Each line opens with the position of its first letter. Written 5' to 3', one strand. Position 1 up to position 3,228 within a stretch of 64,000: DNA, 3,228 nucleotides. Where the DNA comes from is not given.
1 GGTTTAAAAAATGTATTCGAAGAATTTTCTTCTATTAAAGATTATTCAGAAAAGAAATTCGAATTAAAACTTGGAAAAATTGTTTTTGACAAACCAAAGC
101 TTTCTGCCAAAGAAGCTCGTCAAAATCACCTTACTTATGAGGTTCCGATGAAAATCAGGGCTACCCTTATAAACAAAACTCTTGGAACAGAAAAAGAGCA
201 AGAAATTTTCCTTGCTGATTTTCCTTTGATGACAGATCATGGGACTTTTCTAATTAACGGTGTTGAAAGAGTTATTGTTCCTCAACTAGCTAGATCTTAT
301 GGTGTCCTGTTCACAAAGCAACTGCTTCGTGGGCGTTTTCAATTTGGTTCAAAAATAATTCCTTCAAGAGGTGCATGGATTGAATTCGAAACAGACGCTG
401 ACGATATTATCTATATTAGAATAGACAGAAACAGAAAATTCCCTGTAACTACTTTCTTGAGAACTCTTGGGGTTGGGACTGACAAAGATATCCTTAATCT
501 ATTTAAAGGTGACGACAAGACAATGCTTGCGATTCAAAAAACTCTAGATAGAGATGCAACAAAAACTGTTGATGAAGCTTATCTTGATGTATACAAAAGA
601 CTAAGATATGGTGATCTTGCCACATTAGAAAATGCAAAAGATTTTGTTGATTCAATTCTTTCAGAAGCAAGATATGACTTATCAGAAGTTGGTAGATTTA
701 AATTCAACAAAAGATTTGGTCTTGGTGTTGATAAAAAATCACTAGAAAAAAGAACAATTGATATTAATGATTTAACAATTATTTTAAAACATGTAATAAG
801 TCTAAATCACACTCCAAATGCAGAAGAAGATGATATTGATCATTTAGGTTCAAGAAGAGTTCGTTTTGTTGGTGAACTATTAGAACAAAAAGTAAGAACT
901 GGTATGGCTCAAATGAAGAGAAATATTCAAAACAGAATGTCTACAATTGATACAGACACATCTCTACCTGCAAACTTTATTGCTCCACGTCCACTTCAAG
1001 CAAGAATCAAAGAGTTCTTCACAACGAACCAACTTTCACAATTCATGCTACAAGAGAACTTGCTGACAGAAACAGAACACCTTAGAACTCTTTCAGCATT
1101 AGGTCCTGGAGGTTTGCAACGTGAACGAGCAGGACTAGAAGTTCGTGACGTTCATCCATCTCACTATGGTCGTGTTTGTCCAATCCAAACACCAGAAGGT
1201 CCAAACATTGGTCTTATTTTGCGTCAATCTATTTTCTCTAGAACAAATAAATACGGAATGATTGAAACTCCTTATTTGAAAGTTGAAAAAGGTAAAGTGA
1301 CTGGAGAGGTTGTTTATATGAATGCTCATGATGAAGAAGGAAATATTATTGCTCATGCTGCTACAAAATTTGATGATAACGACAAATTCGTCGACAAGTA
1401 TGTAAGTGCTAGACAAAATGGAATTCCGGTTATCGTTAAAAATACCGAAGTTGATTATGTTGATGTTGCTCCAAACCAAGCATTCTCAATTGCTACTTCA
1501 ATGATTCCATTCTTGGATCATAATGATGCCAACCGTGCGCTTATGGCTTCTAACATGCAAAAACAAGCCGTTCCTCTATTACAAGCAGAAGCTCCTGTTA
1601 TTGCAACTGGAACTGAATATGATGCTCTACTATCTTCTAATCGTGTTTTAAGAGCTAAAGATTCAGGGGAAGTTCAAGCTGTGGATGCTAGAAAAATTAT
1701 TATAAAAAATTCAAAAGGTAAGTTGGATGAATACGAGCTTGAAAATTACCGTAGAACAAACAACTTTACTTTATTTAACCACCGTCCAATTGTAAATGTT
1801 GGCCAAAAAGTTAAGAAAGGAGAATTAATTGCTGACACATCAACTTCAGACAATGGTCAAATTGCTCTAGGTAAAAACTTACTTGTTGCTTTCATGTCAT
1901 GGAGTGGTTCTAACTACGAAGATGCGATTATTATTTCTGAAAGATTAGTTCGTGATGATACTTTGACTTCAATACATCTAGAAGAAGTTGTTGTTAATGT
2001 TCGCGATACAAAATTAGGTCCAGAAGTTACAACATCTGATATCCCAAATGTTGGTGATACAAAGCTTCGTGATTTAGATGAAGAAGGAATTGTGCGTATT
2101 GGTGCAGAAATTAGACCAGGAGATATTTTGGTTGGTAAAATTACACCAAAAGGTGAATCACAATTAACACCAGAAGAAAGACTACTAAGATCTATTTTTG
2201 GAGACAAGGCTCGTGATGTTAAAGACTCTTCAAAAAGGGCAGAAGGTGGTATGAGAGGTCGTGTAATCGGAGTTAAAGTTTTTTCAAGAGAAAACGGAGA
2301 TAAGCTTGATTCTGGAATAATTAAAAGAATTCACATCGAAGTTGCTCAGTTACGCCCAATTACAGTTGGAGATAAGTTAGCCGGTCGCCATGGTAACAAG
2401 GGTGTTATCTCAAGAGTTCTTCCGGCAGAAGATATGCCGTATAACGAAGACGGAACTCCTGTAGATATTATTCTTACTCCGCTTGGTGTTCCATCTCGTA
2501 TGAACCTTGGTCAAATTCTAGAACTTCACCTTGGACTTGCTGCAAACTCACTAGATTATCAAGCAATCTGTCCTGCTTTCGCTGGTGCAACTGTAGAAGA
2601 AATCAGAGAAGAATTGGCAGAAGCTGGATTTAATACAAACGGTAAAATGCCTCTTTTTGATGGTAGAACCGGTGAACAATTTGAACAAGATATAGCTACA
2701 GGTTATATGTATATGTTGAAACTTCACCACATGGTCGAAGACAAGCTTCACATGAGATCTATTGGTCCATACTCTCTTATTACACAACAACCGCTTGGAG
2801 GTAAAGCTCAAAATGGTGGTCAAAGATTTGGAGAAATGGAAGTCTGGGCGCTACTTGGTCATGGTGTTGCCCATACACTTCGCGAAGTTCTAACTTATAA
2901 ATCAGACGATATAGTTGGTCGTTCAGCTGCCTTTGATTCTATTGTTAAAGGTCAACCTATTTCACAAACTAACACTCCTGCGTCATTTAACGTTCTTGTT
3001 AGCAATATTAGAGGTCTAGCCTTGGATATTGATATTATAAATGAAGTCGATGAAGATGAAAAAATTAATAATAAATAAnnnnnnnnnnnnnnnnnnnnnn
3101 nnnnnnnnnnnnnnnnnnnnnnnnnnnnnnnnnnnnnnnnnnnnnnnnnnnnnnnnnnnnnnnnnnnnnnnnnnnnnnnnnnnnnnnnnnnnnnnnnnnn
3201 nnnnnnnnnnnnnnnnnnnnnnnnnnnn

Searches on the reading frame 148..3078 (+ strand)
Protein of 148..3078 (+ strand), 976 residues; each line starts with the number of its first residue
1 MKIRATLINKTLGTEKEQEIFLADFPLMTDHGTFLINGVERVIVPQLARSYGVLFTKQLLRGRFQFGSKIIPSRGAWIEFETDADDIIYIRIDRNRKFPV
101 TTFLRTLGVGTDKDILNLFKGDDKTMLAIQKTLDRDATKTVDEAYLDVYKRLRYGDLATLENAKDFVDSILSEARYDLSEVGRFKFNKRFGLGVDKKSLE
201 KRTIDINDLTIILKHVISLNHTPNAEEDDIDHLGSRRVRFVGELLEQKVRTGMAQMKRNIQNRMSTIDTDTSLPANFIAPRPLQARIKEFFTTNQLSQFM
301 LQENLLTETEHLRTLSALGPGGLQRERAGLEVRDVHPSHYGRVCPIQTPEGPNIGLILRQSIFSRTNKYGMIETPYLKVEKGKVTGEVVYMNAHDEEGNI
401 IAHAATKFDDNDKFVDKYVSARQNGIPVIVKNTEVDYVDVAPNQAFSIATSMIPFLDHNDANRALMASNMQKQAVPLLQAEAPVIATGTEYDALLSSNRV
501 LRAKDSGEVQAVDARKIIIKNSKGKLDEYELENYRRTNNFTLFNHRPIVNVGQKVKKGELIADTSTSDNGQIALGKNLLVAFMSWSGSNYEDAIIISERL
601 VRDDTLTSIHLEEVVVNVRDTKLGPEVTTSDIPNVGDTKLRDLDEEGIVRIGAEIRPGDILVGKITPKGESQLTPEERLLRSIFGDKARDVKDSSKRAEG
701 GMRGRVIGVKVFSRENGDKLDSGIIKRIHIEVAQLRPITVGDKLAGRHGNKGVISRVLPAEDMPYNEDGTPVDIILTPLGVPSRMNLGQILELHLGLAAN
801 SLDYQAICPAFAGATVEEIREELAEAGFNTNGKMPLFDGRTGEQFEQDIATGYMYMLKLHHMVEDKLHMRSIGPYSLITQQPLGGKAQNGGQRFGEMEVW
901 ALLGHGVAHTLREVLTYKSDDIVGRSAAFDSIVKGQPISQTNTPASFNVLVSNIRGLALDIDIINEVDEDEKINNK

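Call 37: search_protein_families(library=pfam, proteins=[window:148-3075:+], max_evalue=0.0001)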
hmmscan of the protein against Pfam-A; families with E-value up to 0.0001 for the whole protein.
window:148-3075:+ (976 aa): 6 families
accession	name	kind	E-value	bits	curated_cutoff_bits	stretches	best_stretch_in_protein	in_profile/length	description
PF00562.33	RNA_pol_Rpb2_6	-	2.2e-128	429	23.4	1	503-888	2-373/373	RNA polymerase Rpb2, domain 6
PF04561.19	RNA_pol_Rpb2_2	-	9.2e-25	87.9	21.7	1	67-239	21-190/190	RNA polymerase Rpb2, domain 2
PF04565.21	RNA_pol_Rpb2_3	-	1.8e-21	76.5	21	1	298-362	1-64/68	RNA polymerase Rpb2, domain 3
PF04560.25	RNA_pol_Rpb2_7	-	1.4e-20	73.9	32.1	1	890-965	1-86/87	RNA polymerase Rpb2, domain 7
PF10385.14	RNA_pol_Rpb2_45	-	2.8e-19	69.4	28.2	1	376-441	1-66/66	RNA polymerase beta subunit external 1 domain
PF04563.20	RNA_pol_Rpb2_1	-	9.7e-06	25.7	28.2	1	32-267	139-184/203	RNA polymerase beta subunit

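Call 41: find_encoding_contigs(protein=window:148-3078:+, flank=10000, max_places=2)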
Protein window:148-3078:+ (976 aa): no gene with exactly this product is on record in the collection.
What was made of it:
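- Tried and rejected: The upstream look-up failed because the rpoB product is not on record (call 41).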
